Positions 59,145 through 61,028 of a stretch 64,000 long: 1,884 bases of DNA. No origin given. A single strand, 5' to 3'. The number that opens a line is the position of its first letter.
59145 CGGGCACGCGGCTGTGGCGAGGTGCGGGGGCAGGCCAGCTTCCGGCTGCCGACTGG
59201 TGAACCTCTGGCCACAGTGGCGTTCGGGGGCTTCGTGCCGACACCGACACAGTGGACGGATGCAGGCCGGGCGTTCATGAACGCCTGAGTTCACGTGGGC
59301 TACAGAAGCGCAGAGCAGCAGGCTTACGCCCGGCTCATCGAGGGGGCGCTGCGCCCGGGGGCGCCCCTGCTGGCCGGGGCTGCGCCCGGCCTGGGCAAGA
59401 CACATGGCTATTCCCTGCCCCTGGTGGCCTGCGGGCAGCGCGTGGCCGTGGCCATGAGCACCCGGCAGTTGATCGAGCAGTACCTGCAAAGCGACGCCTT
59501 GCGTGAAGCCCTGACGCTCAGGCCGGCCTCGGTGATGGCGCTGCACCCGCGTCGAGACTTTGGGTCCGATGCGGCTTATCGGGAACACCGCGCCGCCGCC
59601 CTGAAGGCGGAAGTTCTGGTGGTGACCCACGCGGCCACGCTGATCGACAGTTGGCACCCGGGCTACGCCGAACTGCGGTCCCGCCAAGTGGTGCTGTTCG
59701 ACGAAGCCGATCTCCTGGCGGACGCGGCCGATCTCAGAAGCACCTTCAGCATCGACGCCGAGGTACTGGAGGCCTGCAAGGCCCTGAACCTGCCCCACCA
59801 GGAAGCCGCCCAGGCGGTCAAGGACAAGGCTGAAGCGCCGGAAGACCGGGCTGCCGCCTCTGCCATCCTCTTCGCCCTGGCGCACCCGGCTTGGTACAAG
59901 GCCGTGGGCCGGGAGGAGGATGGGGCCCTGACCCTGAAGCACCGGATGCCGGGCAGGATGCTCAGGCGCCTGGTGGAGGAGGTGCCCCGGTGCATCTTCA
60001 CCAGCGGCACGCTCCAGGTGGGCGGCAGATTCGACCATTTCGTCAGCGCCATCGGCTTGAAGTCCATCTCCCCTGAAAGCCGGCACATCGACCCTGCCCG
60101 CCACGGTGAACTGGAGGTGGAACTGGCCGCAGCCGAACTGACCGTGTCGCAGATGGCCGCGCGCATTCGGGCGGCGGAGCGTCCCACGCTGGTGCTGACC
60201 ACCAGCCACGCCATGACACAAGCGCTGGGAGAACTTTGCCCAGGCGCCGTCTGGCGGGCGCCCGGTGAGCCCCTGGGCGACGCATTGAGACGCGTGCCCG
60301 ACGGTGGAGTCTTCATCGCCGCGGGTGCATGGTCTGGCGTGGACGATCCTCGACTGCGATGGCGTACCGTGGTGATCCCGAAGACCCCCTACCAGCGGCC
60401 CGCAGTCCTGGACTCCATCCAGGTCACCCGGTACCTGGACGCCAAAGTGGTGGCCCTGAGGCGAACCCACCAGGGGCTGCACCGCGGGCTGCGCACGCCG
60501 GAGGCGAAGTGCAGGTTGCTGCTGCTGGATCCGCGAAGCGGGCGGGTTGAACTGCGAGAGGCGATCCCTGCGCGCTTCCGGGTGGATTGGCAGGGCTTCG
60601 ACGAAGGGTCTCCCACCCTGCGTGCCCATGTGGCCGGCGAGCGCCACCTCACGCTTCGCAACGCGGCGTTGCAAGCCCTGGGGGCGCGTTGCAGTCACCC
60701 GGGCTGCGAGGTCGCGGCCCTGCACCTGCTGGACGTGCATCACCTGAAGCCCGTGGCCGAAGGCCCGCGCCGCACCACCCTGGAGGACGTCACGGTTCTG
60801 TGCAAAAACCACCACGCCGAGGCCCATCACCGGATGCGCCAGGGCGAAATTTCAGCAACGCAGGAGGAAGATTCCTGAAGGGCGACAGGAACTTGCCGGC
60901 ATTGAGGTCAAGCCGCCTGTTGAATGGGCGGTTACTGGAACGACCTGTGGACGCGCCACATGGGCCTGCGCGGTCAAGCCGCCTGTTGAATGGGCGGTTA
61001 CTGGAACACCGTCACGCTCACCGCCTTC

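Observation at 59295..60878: DinG-family helicase with a C-terminal HNH nuclease domain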

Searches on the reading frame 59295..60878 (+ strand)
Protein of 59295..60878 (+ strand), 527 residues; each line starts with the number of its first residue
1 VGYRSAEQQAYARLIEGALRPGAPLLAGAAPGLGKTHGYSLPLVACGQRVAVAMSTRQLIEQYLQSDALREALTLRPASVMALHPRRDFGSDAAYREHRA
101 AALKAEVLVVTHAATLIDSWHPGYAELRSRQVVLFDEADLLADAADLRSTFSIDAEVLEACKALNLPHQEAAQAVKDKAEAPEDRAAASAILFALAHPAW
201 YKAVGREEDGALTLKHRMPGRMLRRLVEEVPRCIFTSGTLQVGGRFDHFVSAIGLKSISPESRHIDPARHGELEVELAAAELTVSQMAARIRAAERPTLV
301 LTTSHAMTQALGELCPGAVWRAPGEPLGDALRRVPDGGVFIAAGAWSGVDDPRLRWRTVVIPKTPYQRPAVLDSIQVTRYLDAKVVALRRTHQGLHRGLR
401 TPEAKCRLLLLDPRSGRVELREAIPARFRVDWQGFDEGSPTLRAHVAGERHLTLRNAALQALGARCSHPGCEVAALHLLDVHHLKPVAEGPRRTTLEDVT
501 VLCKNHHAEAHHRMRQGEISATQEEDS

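Call 3: search_protein_families(library=pfam, proteins=[window:59295-60878:+], max_evalue=1)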
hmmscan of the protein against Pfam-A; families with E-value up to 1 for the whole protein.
window:59295-60878:+ (527 aa): 3 families
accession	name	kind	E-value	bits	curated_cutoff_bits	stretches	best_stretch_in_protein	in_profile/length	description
PF00270.35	DEAD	-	4.6e-07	30.1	26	1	19-144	12-132/167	DEAD/DEAH box helicase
PF13307.12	Helicase_C_2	-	0.00023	21.7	25.3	1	339-428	65-167/170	Helicase C-terminal domain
PF01844.29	HNH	-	0.28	11.8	21.4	1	477-513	12-47/47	HNH endonuclease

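Call 7: search_solved_structures(query=window:59295-60878:+, max_evalue=1, show_alignments=2)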
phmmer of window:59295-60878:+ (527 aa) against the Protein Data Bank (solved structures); distinct sequences matched with E-value up to 1: 4.
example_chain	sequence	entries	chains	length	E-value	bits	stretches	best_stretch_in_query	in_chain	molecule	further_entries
8s35_M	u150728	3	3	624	2.4e-06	30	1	290-434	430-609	DEAD/DEAH box helicase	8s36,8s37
2z0m_A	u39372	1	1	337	4e-06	29.2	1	21-145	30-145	337aa long hypothetical ATP-dependent RNA helicase deaD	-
1q0u_A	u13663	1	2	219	0.13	14.4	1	11-148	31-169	BstDEAD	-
3klw_A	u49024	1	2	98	0.26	13.4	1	96-144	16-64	Primosomal replication protein n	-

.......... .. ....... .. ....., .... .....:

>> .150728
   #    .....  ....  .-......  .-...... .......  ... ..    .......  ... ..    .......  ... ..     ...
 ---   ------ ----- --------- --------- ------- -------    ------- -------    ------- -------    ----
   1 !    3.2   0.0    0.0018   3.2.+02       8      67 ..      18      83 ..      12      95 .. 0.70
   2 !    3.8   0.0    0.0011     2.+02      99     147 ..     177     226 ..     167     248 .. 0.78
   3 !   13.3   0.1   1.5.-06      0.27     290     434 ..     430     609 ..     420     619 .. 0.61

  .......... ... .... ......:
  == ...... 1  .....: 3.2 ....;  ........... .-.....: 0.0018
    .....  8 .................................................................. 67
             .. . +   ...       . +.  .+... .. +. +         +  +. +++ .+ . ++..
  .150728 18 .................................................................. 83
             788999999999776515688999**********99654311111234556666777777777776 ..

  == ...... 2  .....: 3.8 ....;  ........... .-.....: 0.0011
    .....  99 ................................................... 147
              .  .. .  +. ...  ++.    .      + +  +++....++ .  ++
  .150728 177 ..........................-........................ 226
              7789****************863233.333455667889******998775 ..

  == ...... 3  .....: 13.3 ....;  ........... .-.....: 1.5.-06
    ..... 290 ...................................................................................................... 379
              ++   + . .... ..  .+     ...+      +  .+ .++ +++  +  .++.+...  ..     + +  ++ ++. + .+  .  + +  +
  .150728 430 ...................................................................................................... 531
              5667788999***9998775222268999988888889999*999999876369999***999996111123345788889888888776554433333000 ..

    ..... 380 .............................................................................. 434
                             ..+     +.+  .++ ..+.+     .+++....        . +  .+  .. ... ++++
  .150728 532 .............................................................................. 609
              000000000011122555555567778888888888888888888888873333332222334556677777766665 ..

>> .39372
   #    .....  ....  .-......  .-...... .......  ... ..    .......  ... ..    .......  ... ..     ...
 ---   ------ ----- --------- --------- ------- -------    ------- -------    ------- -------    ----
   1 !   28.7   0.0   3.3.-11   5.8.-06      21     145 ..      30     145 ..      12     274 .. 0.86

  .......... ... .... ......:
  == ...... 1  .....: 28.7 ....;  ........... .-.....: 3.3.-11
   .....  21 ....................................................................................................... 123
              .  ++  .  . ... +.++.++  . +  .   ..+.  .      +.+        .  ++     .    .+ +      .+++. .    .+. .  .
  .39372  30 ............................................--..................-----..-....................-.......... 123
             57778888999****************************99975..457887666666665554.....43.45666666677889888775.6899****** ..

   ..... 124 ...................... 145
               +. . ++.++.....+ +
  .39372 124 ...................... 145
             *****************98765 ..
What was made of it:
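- On Canonical CasDinG / Csf4 (IV-A1, IV-A3): The Walker A-to-B distance is about 100 residues, against about 175 in 8s35_M as judged from the alignment offsets in call 7.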

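Call 8: search_protein_families(library=ncbifam, proteins=[window:59295-60878:+], max_evalue=1)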
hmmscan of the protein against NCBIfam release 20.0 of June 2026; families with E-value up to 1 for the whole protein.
window:59295-60878:+ (527 aa): 6 families
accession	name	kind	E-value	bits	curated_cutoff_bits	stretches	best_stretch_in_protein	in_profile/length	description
NF053712.1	repair_DEAH_YoaA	equivalog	2.5e-17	62.8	680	3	6-76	21-93/630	DNA repair helicase YoaA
NF005981.0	PRK08074.1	equivalog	2.6e-11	42.3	789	3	7-67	261-325/931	ATP-dependent DNA helicase DinG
TIGR01407.1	dinG_rel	hypoth_equivalog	3.7e-10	38.7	547.7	1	3-71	246-316/889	putative DnaQ family exonuclease/DinG family helicase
NF005569.0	PRK07246.1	equivalog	4.7e-05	21.9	794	1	6-67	248-311/820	bifunctional DnaQ family exonuclease/ATP-dependent helicase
TIGR03117.2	cas_csf4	equivalog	0.0017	16.6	400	0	5-89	130-218/800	type IV CRISPR-associated DEAD/DEAH-box helicase Csf4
NF008729.0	PRK11747.1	equivalog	0.0021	16.6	598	1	221-258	452-490/703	ATP-dependent DNA helicase DinG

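Call 10: find_homologous_proteins(query=window:59295-60878:+, max_evalue=0.001)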
Query window:59295-60878:+ (527 aa): 123 proteins with E <= 0.001 among 8000 candidates; the best 120 are listed.
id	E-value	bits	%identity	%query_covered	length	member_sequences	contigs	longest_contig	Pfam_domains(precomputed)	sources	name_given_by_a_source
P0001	0.0e+0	1038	89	100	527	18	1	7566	PF00270.36,PF13307.13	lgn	-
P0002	0.0e+0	1028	87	100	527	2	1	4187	PF00270.36,PF13307.13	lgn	-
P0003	5.9e-287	971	83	100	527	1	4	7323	PF00270.36,PF13307.13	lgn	-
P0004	4.6e-276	935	80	100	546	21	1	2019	PF00270.36,PF13307.13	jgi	-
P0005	4.4e-271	918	80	100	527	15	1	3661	PF00270.36,PF13307.13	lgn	-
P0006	4.8e-261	885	76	100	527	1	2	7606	PF00270.36,PF13307.13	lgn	-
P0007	7.8e-255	865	75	99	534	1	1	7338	PF00270.36,PF13307.13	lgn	-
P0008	3.3e-237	807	69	98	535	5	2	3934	PF00270.36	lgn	-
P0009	1.2e-236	805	68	100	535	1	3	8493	PF00270.36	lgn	-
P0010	2.3e-236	804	70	99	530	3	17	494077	PF00270.36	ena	-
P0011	6.9e-236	802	68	98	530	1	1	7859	PF00270.36,PF13307.13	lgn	-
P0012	1.6e-234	798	68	100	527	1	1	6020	PF00270.36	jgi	-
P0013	2.7e-234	797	68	100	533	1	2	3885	PF00270.36,PF13307.13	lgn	-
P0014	2.5e-232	790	69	100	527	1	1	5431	PF00270.36,PF13307.13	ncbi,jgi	jgi:Rad3-related DNA helicase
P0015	8.3e-232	789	67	100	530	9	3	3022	PF00270.36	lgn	-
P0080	1.4e-185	636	60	98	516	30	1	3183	PF00270.36,PF01844.30,PF13307.13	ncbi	-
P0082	4.7e-184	631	61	98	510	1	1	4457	PF00270.36,PF01844.30,PF13307.13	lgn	-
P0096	3.1e-178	612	61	98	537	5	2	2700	PF00270.36,PF01844.30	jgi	jgi:Rad3-related DNA helicase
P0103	1.1e-164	567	56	97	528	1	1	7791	PF00270.36,PF01844.30,PF13307.13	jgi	jgi:Rad3-related DNA helicase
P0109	5.3e-149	516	58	83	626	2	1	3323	PF00270.36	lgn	-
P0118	3.2e-115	404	47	84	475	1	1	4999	PF00270.36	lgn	-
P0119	2.4e-104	368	58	59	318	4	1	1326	PF01844.30,PF13307.13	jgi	jgi:Rad3-related DNA helicase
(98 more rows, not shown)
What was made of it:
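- More than 100 independent homologue clusters of 507-546 aa cover 97-100% of the query in one frame (call 10).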

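Call 14: find_related_loci(query=A1, collection=genome_contigs, flank=8000)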
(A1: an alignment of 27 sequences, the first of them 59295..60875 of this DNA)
Query A1 (527 aa) in genome_contigs; peptide patterns used: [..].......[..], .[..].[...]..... (x = any residue, [..] = any of these).
138 stretches matched a pattern; 11 encode a relative of the query (tblastn E <= 1e-3); 11 distinct loci.
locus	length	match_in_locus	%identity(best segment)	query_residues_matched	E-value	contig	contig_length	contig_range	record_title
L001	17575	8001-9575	68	1-523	0e+0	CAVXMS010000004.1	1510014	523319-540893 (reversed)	MAG: uncultured beta proteobacterium isolate MFD02832.bin.1.25 genome assembly, contig: contig_8986, whole genome shotgu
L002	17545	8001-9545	68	1-515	0e+0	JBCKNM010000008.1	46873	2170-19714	Polaromonas sp. isolate SLM_MC1B_24-A05 Node_8_length_46873_cov_63.319473, whole genome shotgun sequence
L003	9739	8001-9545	67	1-515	0e+0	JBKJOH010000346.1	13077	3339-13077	MAG: Polaromonas sp. isolate ant_bin.403 k117_4884763, whole genome shotgun sequence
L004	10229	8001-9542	67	1-514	0e+0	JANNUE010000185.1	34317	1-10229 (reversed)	MAG: Betaproteobacteria bacterium isolate SOY_30_metabat_257 SOY_30_k141_1536843, whole genome shotgun sequence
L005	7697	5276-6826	66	7-526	0e+0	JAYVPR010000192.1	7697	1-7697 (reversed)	MAG: Polaromonas sp. isolate GL72_DN_metabinner_61 GL72_DN_metabinner_61_191, whole genome shotgun sequence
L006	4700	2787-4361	64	1-525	0e+0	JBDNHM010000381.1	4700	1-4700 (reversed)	MAG: Burkholderiaceae bacterium isolate concoct.266.ELB k141_1174296, whole genome shotgun sequence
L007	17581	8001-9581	63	1-527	0e+0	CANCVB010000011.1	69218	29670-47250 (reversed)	MAG: Burkholderiales bacterium isolate JR-MC-I-240519-201 genome assembly, contig: JR-MC-I-240519-C489, whole genome sho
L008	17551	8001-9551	64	1-515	3e-174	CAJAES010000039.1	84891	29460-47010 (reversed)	MAG: uncultured beta proteobacterium isolate Loc080925-4-5m_bin-0717 genome assembly, contig: bin-0717:039/129, whole ge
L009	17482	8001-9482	43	3-515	7e-102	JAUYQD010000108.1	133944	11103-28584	MAG: Rhodoferax sp. isolate C4_metabat.bin.82 C4_k141_346190, whole genome shotgun sequence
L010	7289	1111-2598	42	1-515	2e-101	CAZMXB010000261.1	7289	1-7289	MAG TPA_asm: uncultured Rhodoferax sp. isolate SRP170004_co1_8 genome assembly, contig: NODE_16619_length_7289_cov_3.794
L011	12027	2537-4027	40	3-520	3e-99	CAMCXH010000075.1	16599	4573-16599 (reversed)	MAG: Bordetella parapertussis isolate MiE-14oct19-149 genome assembly, contig: MiE-14oct19-C4841, whole genome shotgun s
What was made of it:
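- Tried and rejected: The scan used two family-specific peptide patterns and so recovered only Burkholderiales relatives (call 14).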

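Call 23: predict_structure(alignment_id=A1)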
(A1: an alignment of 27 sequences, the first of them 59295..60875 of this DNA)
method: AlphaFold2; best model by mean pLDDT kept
length: 527 residues; sequences in the alignment: 27
mean_pLDDT: 75.7   pTM: 0.60
mean pLDDT of the five models: 75.7, 75.6, 74.8, 70.7, 68.5
residues with pLDDT >= 90: 122; 70-90: 238; 50-70: 110; < 50: 57
segments of 3 or more residues with pLDDT < 50: 1-5, 7-12, 14-28, 370-383, 438-449, 524-527
pLDDT, mean of each block of 10 residues (from residue 1): 42 42 40 70 83 88 85 88 89 89 95 90 89 84 74 92 95 94 88 87 87 83 86 74 62 69 54 77 90 90 85 92 81 88 67 77 64 44 52 60 77 74 64 54 41 74 87 88 75 72 89 74 48
secondary structure, 60 per line:
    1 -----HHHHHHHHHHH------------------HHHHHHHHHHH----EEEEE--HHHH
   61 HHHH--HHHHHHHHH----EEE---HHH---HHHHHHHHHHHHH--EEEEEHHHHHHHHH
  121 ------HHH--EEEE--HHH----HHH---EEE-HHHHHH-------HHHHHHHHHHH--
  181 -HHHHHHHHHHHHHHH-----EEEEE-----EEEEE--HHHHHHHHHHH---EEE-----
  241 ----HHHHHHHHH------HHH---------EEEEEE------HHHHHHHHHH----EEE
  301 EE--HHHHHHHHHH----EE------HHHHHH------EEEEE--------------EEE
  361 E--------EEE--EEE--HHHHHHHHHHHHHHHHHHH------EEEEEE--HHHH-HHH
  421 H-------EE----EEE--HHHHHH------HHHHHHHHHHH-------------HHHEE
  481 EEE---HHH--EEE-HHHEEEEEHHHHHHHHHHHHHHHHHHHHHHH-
elements in order: H6-16 H35-45 E50-54 H57-64 H67-75 E80-82 H92-104 E107-111 H112-120 E132-135 E151-153 H155-160 H168-178 H182-196 E202-206 E212-216 H219-229 E233-235 H245-253 E272-277 H284-293 E298-302 H305-314 H327-332 E339-343 E358-361 E370-372 E375-377 H380-398 E405-410 H413-416 H418-421 E435-437 H440-445 H452-462 E479-483 E492-494 E499-503 H504-526

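Call 25: search_protein_families(library=pfam, alignment_id=A1, max_evalue=0.01)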
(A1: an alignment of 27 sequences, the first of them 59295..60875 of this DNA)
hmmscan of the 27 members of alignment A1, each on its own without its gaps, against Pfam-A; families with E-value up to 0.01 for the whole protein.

A. member 1, window:59295-60875:+ (527 aa): 2 families
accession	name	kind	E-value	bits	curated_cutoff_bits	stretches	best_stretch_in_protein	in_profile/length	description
PF00270.35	DEAD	-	4.6e-07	30.1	26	1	19-144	12-132/167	DEAD/DEAH box helicase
PF13307.12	Helicase_C_2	-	0.00023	21.7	25.3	1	339-428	65-167/170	Helicase C-terminal domain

B. families by the number of members that match (of 27 scanned): 3 families
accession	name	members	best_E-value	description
PF00270.35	DEAD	27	3e-09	DEAD/DEAH box helicase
PF13307.12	Helicase_C_2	26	2.1e-07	Helicase C-terminal domain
PF01844.29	HNH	6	8e-07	HNH endonuclease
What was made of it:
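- Checked: It becomes solid at family level: 6 of 27 homologues hit PF01844 (best 8e-7, call 25).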

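Call 28: fold_search(model_id=the predicted structure, library=pdb)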
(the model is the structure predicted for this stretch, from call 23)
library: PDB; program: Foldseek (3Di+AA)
matches with E <= 10: 1236; with E <= 0.001: 445
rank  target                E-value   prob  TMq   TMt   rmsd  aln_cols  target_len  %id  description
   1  8s35_M                2.4e-14  1.00  0.45  0.40  10.9       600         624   18  DNA-bound Type IV-A3 CRISPR effector in complex with DinG helicase from K. pneumoniae (state I) (released 2024-11-06)
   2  5h8w_A                7.8e-14  1.00  0.45  0.40   9.1       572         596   15  XPD mechanism (released 2016-01-13)
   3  3crw                  3.6e-13  1.00  0.43  0.46   8.7       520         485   14  XPD_APO (released 2008-06-10)
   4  3crv                  6.0e-13  1.00  0.43  0.41   9.3       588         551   13  XPD_Helicase (released 2008-06-10)
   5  9p55                  2.0e-12  1.00  0.41  0.36   8.4       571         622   15  Structure of DNA-free long form XPD from Thermoplasma acidophilum (released 2026-01-21)
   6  8s36_M                2.2e-12  1.00  0.43  0.44   9.3       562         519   17  DNA-bound Type IV-A3 CRISPR effector in complex with DinG helicase from K. pneumoniae (state II) (released 2024-11-06)
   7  6fws_B                2.9e-12  1.00  0.51  0.41   9.0       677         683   14  Structure of DinG in complex with ssDNA and ADPBeF (released 2018-12-19)
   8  2vsf                  8.1e-12  1.00  0.44  0.40   9.6       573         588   15  Structure of XPD from Thermoplasma acidophilum (released 2008-07-08)
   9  6fwr_A                9.0e-12  1.00  0.49  0.39   9.2       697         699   16  Structure of DinG in complex with ssDNA (released 2018-12-19)
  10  6fws_A                1.1e-11  1.00  0.50  0.41   9.3       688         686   15  Structure of DinG in complex with ssDNA and ADPBeF (released 2018-12-19)
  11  8v44                  1.3e-11  1.00  0.43  0.40   8.8       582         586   14  N-terminal truncation of CRISPR-associated DinG (released 2024-01-17)
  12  7xf0_B                1.7e-11  1.00  0.41  0.37  10.2       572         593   14  Crystal strucutre of CasDinG in complex with ATP (released 2023-07-26)
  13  4a15_A                2.2e-11  1.00  0.42  0.38   9.5       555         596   15  Crystal structure of an XPD DNA complex (released 2012-02-01)
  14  8e2w                  2.8e-11  1.00  0.44  0.40   8.7       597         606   14  Structure of CRISPR-Associated DinG (released 2023-06-21)
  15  7xf0_A                3.9e-11  1.00  0.42  0.39   8.4       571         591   13  Crystal strucutre of CasDinG in complex with ATP (released 2023-07-26)
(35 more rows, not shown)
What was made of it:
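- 59295..60590 (+): XPD/DinG-type SF2 helicase core (residues 1-~432). Walker A is G32-T36, Walker B is D136-D139, motif III is S237-T239 and motif VI is Q393-R400. The pFeS region is condensed and the Arch domain (~151-230) is compact. There is no N-terminal accessory domain. Foldseek top hits are 8s35_M, XPD, DinG and CasDinG at E 2e-14 to 1e-11 (call 28).
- Checked: Solved CasDinG chains are 584-624 residues (call 28), so 527 aa is indeed shorter.
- The Foldseek top hit is the IV-A3 CasDinG (call 28).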

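Call 30: search_dna_similar(query=window:59295-60875:+, collection=plasmids, mode=protein, max_evalue=0.00001, max_rows=30)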
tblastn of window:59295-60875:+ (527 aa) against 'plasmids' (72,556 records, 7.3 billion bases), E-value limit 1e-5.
Records with a match: 6; places in all: 6; records where one place covers at least 80% of the query: 0.
Best place of each record, by identity: <60% 6.
By first word of the organism name: Klebsiella 5; Raoultella 1.
By predicted mobility (MOB-suite, as given by PLSDB): conjugative 6.
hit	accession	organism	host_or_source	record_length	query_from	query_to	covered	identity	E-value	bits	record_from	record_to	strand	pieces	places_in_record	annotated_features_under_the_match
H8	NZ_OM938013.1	Klebsiella michiganensis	-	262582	297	440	27%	27.8%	8e-6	57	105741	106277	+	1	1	helicase C-terminal domain-containing protein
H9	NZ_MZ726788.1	Raoultella planticola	-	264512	297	440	27%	27.8%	8e-6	57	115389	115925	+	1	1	helicase C-terminal domain-containing protein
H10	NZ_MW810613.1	Klebsiella michiganensis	-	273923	297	440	27%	27.8%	8e-6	57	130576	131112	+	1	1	helicase C-terminal domain-containing protein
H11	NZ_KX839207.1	Klebsiella pneumoniae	-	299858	297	440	27%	27.8%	8e-6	57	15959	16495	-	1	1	helicase C-terminal domain-containing protein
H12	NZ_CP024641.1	Klebsiella michiganensis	Homo sapiens,sputum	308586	297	440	27%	27.8%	8e-6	57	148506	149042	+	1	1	helicase C-terminal domain-containing protein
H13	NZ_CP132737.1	Klebsiella pneumoniae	-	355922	297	440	27%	27.8%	8e-6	57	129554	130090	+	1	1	helicase C-terminal domain-containing protein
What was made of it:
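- Tried and rejected: DinG-HNH against plasmids. tblastn against PLSDB found only the C-terminal helicase lobe of IV-A3 DinG on Klebsiella and Raoultella conjugative plasmids (28% identity, 27% coverage, call 30).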

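Call 55: search_protein_representatives(alignment_id=A1)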
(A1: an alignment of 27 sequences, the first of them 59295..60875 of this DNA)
Query: 27 sequences, 527 profile positions. Proteins with E-value up to 0.001 (for the whole library): 5807; up to 1e-10: 589; up to 1e-30: 55. The best 150 are listed.
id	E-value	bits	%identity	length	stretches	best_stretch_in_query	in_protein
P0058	4.2e-268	906.8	-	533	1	1-525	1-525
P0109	3.4e-200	682.8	-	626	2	3-467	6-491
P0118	5.9e-163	559.9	-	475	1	2-430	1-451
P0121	2.6e-141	488.4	-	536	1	2-513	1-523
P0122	3.6e-134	464.9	-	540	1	2-513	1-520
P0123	1.0e-125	437.0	-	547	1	2-481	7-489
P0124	3.4e-119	415.4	-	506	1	3-518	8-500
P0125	3.6e-119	415.4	-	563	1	2-513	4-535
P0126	1.0e-111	390.8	-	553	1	1-513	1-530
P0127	5.5e-110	385.1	-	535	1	2-513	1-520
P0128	2.7e-107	376.2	-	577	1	2-519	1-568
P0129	1.5e-103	363.8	-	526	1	2-475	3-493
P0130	1.5e-102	360.6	-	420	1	117-513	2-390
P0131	3.4e-101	356.1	-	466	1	2-433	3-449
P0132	1.8e-99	350.3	-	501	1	2-483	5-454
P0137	3.8e-89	316.3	-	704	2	7-371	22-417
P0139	2.8e-75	270.5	-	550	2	91-416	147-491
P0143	2.9e-62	227.6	-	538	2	77-415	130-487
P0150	1.8e-52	195.3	-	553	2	82-416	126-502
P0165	1.3e-36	142.9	-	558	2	92-415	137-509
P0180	5.3e-24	101.3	-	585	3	295-415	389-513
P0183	3.1e-23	98.8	-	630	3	218-419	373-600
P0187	8.9e-22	94.0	-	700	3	289-429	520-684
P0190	1.4e-20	90.0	-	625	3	232-373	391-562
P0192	2.3e-20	89.3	-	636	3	6-89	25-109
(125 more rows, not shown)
